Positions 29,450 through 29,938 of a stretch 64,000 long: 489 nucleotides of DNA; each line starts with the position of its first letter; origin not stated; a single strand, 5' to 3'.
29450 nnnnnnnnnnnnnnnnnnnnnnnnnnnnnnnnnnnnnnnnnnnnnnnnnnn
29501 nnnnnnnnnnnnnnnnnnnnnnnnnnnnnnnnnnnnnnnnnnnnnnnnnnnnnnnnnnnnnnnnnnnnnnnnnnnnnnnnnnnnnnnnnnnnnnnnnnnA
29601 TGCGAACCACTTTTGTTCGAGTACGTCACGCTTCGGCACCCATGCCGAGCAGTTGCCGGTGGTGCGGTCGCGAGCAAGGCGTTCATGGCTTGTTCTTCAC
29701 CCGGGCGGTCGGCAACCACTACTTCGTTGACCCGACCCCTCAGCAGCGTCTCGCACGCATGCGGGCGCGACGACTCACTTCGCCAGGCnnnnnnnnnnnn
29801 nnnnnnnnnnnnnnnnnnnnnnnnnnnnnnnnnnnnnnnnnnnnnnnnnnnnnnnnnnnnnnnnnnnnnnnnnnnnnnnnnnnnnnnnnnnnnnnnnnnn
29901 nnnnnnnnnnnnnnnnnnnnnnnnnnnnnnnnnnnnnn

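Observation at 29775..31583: Stand-alone OLD nuclease with an apparent SAP DNA-binding domain inserted in the ATPase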

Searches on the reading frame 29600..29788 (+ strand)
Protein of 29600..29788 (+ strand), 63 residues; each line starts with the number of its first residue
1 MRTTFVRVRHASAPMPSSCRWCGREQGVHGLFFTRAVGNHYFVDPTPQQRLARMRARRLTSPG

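Call 69: find_homologous_proteins(query=A4, max_evalue=0.001)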
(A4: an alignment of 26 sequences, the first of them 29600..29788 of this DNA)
Query A4 (26 sequences) (63 aa, profile of the alignment): 411 proteins with E <= 0.001 among 2287 candidates; the best 120 are listed.
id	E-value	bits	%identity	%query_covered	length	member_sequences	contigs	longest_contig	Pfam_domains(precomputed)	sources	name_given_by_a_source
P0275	2.8e-22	96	54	62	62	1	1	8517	-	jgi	jgi:hypothetical protein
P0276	3.0e-22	96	51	81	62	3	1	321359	-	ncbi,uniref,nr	ncbi:hypothetical protein E3O44_17115 [Cryobacterium algoricola]|uniref:Uncharacterized protein n=1 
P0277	3.0e-22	96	50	83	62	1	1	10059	-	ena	-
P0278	4.5e-22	95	51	62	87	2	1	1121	-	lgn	-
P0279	1.2e-21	94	51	81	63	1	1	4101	-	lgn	-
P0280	1.3e-21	94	48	67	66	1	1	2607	-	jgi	jgi:hypothetical protein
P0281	1.3e-21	94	50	89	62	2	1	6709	-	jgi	jgi:hypothetical protein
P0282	1.4e-21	94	53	87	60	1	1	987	-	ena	-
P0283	3.0e-21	92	56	90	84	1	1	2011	-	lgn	-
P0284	3.1e-21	92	53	90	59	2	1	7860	-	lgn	-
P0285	3.2e-21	92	44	62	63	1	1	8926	-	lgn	-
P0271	3.8e-21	92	82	98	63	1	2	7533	-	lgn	-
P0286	3.8e-21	92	54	89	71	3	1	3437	-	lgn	-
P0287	3.8e-21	92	53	81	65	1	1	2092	-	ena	-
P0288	4.2e-21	92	51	90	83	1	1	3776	-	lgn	-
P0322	1.3e-19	87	44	57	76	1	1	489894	-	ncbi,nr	ncbi:hypothetical protein Ssi03_19660 [Sphaerisporangium siamense]|nr:hypothetical protein Ssi03_196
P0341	5.8e-19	85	40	63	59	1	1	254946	-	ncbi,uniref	ncbi:hypothetical protein ACIQ7D_17740 [Streptomyces sp. NPDC096310]|uniref:hypothetical protein n=1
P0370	2.9e-18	83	42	76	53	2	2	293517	-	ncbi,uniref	ncbi:hypothetical protein ACFXG4_04020 [Nocardia sp. NPDC059246]|uniref:hypothetical protein n=1 Tax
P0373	3.3e-18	83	47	68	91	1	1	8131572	-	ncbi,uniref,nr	ncbi:hypothetical protein CNX65_26335 [Actinosynnema pretiosum]|uniref:Uncharacterized protein n=1 T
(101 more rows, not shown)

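Call 70: find_encoding_contigs(protein=P0373, flank=4000, max_places=1)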
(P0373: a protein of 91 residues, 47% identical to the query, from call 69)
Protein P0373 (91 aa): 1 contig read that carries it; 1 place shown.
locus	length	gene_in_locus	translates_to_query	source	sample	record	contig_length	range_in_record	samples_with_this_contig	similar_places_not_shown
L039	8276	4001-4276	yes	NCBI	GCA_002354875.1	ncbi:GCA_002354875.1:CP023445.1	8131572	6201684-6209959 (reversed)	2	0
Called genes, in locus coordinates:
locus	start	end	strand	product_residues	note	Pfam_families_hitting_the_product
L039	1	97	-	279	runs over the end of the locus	PF13489:Methyltransf_23, PF08241:Methyltransf_11, PF08242:Methyltransf_12, PF13649:Methyltransf_25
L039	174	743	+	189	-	PF00440:TetR_N (weak)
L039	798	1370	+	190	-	PF00293:NUDIX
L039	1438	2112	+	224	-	PF06197:DUF998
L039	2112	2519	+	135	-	-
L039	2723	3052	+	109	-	-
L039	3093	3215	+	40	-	-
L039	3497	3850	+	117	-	-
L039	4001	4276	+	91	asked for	-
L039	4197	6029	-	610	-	PF02463:SMC_N (weak), PF13175:AAA_15 (weak), PF13476:AAA_23 (weak), PF13175:AAA_15 (weak), PF13304:AAA_21, PF20469:OLD-like_TOPRIM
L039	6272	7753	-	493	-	PF04107:GCS2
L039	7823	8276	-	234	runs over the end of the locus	PF17837:4PPT_N, PF01648:ACPS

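Call 71: find_encoding_contigs(protein=P0341, flank=4000, max_places=1)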
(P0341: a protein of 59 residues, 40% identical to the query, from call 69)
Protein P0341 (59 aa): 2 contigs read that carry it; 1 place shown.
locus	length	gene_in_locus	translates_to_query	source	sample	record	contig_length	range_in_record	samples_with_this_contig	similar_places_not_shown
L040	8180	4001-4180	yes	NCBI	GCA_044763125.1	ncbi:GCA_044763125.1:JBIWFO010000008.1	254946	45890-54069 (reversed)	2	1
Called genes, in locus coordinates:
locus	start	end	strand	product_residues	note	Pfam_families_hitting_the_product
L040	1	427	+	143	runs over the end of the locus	-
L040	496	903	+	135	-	-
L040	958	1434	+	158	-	-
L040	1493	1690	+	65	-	-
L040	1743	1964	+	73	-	-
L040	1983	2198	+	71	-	-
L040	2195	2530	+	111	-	-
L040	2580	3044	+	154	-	-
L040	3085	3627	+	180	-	PF12083:DUF3560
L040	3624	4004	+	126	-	-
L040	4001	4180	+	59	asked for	-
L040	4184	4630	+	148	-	PF07505:DUF5131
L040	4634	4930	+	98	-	-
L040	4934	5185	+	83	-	-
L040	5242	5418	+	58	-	-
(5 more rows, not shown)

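Call 72: find_encoding_contigs(protein=P0370, flank=4000, max_places=1)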
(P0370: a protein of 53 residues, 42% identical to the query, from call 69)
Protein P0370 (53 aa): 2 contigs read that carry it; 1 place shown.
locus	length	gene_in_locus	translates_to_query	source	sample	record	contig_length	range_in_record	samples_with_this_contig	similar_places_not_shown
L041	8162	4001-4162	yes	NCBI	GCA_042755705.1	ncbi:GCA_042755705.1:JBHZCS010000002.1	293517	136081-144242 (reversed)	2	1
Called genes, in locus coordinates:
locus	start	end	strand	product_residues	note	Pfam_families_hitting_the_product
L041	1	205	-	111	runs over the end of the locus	-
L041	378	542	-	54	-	-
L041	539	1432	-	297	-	-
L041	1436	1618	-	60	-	-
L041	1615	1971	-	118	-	-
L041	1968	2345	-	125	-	-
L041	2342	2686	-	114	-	-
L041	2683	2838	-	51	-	-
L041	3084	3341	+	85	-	-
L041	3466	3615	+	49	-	-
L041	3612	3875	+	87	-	-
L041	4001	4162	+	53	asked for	-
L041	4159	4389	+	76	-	-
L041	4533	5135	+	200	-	-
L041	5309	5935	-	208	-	-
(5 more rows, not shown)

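Call 73: find_encoding_contigs(protein=P0322, flank=4000, max_places=1)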
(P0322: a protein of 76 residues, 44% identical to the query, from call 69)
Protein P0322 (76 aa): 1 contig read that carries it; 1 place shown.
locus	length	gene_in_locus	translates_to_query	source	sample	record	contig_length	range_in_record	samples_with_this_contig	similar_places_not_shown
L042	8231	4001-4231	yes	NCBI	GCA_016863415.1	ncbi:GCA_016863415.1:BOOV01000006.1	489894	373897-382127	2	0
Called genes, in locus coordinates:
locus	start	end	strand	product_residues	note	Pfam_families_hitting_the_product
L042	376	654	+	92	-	-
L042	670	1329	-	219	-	PF00072:Response_reg, PF00196:GerE, PF04545:Sigma70_r4 (weak), PF08281:Sigma70_r4_2 (weak)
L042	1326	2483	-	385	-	PF23539:DUF7134, PF07730:HisKA_3, PF02518:HATPase_c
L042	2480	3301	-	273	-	PF02517:Rce1-like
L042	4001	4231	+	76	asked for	-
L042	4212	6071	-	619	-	PF02463:SMC_N (faint), PF13175:AAA_15 (weak), PF13304:AAA_21 (faint), PF13175:AAA_15 (weak)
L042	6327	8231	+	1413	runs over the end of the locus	PF08378:NERD, PF00069:Pkinase, PF07714:PK_Tyr_Ser-Thr, PF00069:Pkinase, PF26169:HHH_XRCC3_RpoA (faint)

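Call 77: predict_structure(alignment_id=A4)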
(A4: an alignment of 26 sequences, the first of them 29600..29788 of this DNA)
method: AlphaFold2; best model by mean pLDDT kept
length: 63 residues; sequences in the alignment: 26
mean_pLDDT: 88.2   pTM: 0.69
mean pLDDT of the five models: 88.2, 86.0, 85.8, 85.6, 83.6
residues with pLDDT >= 90: 42; 70-90: 16; 50-70: 4; < 50: 1
segments of 3 or more residues with pLDDT < 50: none
pLDDT, mean of each block of 10 residues (from residue 1): 73 92 93 92 96 91 62
secondary structure, 60 per line:
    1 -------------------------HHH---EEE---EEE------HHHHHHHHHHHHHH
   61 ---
elements in order: E32-34 E38-40 H47-60

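Call 81: fold_search(model_id=the predicted structure, library=pdb)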
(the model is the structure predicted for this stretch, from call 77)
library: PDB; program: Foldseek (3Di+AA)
matches with E <= 10: 14; with E <= 0.001: 0
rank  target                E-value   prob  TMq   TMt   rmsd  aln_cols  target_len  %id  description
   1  7ala_G                5.0e+00  0.05  0.22  0.18   8.1        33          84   21  human GCH-GFRP inhibitory complex (released 2021-10-13)
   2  2qvp_B                5.0e+00  0.04  0.22  0.06   8.1        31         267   19  CRYSTAL STRUCTURE OF A PUTATIVE METALLOPEPTIDASE (SAMA_0725) FROM SHEWANELLA AMAZONENSIS SB2B AT 2.00 A RESOLUTION (released 2007-08-28)
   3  5wvi_P                5.4e+00  0.02  0.19  0.05   8.1        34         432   18  The resting state of yeast proteasome (released 2017-03-22)
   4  5irx_E                5.8e+00  0.01  0.18  0.17   9.3        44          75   23  Structure of TRPV1 in complex with DkTx and RTX, determined in lipid nanodisc (released 2016-05-25)
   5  3zqm_E                6.2e+00  0.04  0.21  0.23   6.0        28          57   11  Crystal structure of the small terminase oligomerization core domain from a SPP1-like bacteriophage (crystal form 1) (released 2011-12-28)
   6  3wsw_A                6.6e+00  0.05  0.24  0.06   5.4        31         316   16  Crystal structure of minor L-lactate dehydrogenase from Enterococcus mundtii in the ligands-bound form (released 2014-09-10)
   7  3zqm_H                8.2e+00  0.03  0.21  0.24   5.9        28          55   11  Crystal structure of the small terminase oligomerization core domain from a SPP1-like bacteriophage (crystal form 1) (released 2011-12-28)
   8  3zqm_A                8.2e+00  0.03  0.22  0.23   5.9        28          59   11  Crystal structure of the small terminase oligomerization core domain from a SPP1-like bacteriophage (crystal form 1) (released 2011-12-28)
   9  1cee_MODEL_1_B        8.2e+00  0.02  0.20  0.21   8.2        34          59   18  SOLUTION STRUCTURE OF CDC42 IN COMPLEX WITH THE GTPASE BINDING DOMAIN OF WASP (released 1999-06-30)
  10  8zp5_B                8.8e+00  0.03  0.20  0.05   6.8        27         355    7  Cryo-EM structure of origin recognition complex (Orc5 basic patch mutations) with ARS1 DNA bound (released 2025-04-16)
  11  3owq_C                8.8e+00  0.02  0.20  0.07   7.1        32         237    9  X-Ray Structure of Lin1025 protein from Listeria innocua, Northeast Structural Genomics Consortium Target LkR164 (released 2010-10-20)
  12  3zqm_I                9.4e+00  0.03  0.21  0.23   5.9        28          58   11  Crystal structure of the small terminase oligomerization core domain from a SPP1-like bacteriophage (crystal form 1) (released 2011-12-28)
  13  8btr_SL               9.4e+00  0.02  0.26  0.18   8.0        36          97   22  Giardia Ribosome in PRE-T Hybrid State (D2) (released 2023-03-22)
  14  8oh6_V                9.4e+00  0.02  0.20  0.12   5.7        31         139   13  Crystal structure of the Candida albicans 80S ribosome in complex with Paromomycin (500umol) (released 2024-10-02)

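Call 90: find_related_loci(query=A4, collection=viral_contigs, flank=3000)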
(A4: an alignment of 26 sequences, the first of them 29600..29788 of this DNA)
Query A4 (63 aa) in viral_contigs; peptide patterns used: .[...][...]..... (x = any residue, [..] = any of these).
119 stretches matched a pattern; 49 encode a relative of the query (tblastn E <= 1e-3); 49 distinct loci.
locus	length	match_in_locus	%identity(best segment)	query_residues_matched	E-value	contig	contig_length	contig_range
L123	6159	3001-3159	49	6-58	4e-12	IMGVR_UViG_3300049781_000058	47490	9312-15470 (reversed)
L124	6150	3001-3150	51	8-58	8e-12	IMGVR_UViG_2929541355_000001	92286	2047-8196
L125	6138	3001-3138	48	13-58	4e-11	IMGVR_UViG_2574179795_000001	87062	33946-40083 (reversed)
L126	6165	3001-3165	42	1-55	1e-10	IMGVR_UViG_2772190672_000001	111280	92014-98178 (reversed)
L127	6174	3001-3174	47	1-58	1e-10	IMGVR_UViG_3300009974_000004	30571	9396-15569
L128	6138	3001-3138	48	16-61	5e-10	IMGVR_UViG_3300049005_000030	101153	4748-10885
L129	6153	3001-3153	43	8-58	8e-10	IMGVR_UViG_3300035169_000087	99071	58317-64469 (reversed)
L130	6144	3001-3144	50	16-63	2e-9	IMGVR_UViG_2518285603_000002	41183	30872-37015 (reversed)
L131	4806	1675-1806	43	6-49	6e-9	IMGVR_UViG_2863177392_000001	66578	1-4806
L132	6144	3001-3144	46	11-58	6e-9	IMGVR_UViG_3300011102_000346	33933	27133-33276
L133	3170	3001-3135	49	14-58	1e-8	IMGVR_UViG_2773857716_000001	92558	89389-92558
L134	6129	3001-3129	49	16-58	2e-8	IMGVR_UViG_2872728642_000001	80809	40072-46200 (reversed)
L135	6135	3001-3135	47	16-60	2e-8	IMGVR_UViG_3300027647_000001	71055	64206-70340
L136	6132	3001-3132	48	15-58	2e-8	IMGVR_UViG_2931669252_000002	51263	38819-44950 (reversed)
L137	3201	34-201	41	2-57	3e-8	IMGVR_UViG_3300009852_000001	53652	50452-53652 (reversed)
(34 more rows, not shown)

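Call 97: search_solved_structures(query=A4, max_evalue=10, show_alignments=2)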
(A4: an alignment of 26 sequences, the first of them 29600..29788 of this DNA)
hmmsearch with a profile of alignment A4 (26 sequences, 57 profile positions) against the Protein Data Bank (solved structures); distinct sequences matched with E-value up to 10: 17.
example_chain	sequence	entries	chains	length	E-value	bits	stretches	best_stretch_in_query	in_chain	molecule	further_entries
5v3g_D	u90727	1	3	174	0.00076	22.3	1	3-29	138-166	PR domain zinc finger protein 9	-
5egb_A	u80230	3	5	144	0.00079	22.2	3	3-36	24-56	Histone-lysine N-methyltransferase PRDM9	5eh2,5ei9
1g2d_C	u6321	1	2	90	0.015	18.1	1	2-41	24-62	TATA BOX ZINC FINGER PROTEIN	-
7y3l_A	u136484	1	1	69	0.047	16.5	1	3-39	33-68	Sal-like protein 3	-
1g2f_C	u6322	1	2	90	0.094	15.6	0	2-22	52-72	TATA BOX ZINC FINGER PROTEIN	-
1a1l_A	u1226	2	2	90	0.29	14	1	3-41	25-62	PROTEIN (ZIF268 ZINC FINGER PEPTIDE)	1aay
4x9j_A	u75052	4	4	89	0.29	14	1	3-41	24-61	Early growth response protein 1 | Zn Finger protein | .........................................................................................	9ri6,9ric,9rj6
1zaa_C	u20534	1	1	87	0.31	13.9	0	2-22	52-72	PROTEIN (ZIF268)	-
1a1i_A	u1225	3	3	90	0.32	13.8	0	2-22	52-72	RADR ZIF268 ZINC FINGER PEPTIDE | PROTEIN (RADR ZIF268 ZINC FINGER PEPTIDE) | RADR ZIF268 VARIANT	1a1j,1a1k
1a1h_A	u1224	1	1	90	0.33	13.8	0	2-22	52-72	QGSR ZINC FINGER PEPTIDE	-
1a1f_A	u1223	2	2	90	0.34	13.8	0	2-22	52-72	THREE-FINGER ZIF268 PEPTIDE | DSNR ZINC FINGER PEPTIDE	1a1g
1p47_A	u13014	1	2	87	0.4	13.6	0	2-22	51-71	Early growth response protein 1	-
1jk1_A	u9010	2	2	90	0.4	13.6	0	2-22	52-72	ZIF268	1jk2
4r2a_A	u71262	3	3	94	0.43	13.4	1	3-41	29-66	Early growth response protein 1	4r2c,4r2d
6chg_B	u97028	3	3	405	1.3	11.9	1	4-49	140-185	KLLA0C10945p | Bre2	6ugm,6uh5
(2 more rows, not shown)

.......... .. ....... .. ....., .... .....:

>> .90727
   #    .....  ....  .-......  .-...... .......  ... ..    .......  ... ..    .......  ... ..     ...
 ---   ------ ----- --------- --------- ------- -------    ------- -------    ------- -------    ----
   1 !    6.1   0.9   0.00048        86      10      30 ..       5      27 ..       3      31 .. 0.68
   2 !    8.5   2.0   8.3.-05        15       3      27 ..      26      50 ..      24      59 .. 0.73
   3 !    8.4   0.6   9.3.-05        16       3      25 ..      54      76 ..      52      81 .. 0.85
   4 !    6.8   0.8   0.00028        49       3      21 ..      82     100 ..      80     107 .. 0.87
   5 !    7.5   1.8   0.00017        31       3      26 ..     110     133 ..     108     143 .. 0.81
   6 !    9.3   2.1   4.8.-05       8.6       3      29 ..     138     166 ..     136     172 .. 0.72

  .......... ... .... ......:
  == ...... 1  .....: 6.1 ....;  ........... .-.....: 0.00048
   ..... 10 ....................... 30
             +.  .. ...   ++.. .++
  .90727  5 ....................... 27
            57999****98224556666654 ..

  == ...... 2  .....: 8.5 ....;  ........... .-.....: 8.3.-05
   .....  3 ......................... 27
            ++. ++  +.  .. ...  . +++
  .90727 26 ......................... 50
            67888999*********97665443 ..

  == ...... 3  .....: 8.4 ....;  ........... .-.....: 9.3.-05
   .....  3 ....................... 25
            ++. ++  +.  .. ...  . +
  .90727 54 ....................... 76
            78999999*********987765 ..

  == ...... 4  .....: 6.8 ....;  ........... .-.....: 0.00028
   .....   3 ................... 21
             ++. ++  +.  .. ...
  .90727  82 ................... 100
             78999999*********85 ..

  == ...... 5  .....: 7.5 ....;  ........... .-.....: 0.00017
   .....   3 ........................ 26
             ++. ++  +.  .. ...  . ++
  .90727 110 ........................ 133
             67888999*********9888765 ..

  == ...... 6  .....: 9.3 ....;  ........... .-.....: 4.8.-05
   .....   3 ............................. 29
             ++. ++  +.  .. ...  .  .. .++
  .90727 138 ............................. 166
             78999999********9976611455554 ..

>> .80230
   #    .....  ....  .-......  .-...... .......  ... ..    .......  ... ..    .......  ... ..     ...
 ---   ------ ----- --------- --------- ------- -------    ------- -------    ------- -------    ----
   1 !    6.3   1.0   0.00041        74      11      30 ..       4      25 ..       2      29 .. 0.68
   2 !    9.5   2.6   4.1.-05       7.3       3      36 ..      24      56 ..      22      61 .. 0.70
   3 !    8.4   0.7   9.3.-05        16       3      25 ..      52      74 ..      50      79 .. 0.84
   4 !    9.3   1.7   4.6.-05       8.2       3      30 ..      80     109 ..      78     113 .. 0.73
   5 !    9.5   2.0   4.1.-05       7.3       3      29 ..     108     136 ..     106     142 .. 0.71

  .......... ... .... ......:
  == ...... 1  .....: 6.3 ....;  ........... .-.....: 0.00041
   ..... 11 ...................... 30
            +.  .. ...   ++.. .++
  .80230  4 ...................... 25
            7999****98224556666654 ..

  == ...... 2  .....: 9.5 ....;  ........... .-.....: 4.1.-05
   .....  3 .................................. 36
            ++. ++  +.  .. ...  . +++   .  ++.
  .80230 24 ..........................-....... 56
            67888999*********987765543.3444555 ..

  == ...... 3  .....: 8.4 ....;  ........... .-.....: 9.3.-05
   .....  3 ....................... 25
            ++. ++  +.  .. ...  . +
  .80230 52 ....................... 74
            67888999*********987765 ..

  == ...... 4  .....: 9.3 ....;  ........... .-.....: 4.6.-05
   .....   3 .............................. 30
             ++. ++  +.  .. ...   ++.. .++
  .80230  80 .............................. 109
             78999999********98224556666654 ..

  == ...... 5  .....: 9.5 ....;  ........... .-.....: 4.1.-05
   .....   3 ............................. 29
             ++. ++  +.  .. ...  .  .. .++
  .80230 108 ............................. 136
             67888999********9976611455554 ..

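Call 99: fold_search(model_id=the predicted structure, library=viral)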
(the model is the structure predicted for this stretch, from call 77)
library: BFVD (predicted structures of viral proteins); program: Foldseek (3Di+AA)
matches with E <= 10: 74; with E <= 0.001: 0
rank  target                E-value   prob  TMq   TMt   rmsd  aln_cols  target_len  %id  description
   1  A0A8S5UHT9            1.2e+00  0.06  0.25  0.14  13.4        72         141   18  Uncharacterized protein [Myoviridae sp. ctu2j3]
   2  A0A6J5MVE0            1.9e+00  0.20  0.36  0.05   4.7        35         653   20  Phage head morphogenesis domain [uncultured Caudovirales phage]
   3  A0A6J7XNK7            2.3e+00  0.11  0.26  0.22   8.0        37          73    8  Helix-turn-helix domain-containing protein [uncultured Caudovirales phage]
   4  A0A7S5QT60            3.1e+00  0.09  0.27  0.10   7.2        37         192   11  (no name in the UniProt tables at hand)
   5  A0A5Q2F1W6            3.1e+00  0.04  0.18  0.06   7.6        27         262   26  Uncharacterized protein [Serratia phage JS26]
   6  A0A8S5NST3            3.3e+00  0.06  0.20  0.17   5.9        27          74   22  Uncharacterized protein [Caudovirales sp. ctEpl1]
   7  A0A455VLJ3            3.6e+00  0.06  0.26  0.11   5.2        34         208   24  Uncharacterized protein [Lactococcus phage phiQ1]
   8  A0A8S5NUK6            3.6e+00  0.03  0.19  0.18   7.1        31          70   26  Uncharacterized protein [Siphoviridae sp. ctQ091]
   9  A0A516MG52            3.8e+00  0.01  0.18  0.14  13.4        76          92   18  (no name in the UniProt tables at hand)
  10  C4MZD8                4.1e+00  0.04  0.21  0.11   6.2        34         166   18  Uncharacterized protein [Escherichia phage JS10]
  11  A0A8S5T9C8            4.1e+00  0.03  0.26  0.19   9.2        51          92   20  Uncharacterized protein [Siphoviridae sp. ctmIh35]
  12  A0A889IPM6            4.4e+00  0.05  0.26  0.13   6.6        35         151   17  (no name in the UniProt tables at hand)
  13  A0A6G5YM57            4.7e+00  0.10  0.33  0.10   5.6        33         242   12  (no name in the UniProt tables at hand)
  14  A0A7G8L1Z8            5.1e+00  0.08  0.31  0.27   3.5        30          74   23  Uncharacterized protein [Escherichia phage Mt1B1_P17]
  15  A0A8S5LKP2            5.1e+00  0.05  0.22  0.10   5.3        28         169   14  Terminase small subunit [Siphoviridae sp. ctcPV5]
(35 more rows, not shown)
